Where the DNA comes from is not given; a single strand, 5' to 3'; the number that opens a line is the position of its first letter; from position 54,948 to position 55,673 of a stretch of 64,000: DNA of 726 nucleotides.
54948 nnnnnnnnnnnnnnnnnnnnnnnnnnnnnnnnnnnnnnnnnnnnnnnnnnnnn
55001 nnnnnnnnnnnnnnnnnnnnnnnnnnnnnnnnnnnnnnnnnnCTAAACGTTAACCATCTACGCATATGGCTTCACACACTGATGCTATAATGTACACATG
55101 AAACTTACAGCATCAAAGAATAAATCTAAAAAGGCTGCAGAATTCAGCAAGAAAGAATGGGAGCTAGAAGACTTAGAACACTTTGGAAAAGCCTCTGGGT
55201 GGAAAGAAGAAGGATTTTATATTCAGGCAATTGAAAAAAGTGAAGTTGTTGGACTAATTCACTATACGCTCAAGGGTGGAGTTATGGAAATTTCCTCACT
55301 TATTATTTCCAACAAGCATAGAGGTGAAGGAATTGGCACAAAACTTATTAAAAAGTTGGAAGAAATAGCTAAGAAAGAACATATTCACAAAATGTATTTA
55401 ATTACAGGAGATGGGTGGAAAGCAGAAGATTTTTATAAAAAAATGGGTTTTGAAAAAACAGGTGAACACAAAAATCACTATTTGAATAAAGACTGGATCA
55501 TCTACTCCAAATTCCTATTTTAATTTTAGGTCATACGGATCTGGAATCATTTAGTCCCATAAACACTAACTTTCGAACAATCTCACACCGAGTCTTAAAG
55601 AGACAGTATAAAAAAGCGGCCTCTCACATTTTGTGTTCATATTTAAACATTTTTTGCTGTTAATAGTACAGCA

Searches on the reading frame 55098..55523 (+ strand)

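Call 54: search_protein_families(library=pfam, proteins=[window:55098-55523:+], max_evalue=0.0001)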
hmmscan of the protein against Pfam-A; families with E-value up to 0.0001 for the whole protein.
window:55098-55523:+ (141 aa): 6 families
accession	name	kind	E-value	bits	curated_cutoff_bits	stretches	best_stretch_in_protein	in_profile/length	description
PF00583.31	Acetyltransf_1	-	1e-16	61.6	20.7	1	21-118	16-116/116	Acetyltransferase (GNAT) family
PF13673.13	Acetyltransf_10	-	1.2e-14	54.8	23.6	1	36-125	28-114/128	Acetyltransferase (GNAT) domain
PF13508.13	Acetyltransf_7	-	2e-12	47.7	27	1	44-120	8-84/84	Acetyltransferase (GNAT) domain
PF08445.16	FR47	-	4.5e-09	36.6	22.1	1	49-121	8-80/86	FR47-like protein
PF13420.13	Acetyltransf_4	-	1.3e-06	29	24.3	1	8-129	19-145/155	Acetyltransferase (GNAT) domain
PF14542.12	Acetyltransf_CG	-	7.8e-06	26.4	30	1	42-95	4-57/80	GCN5-related N-acetyl-transferase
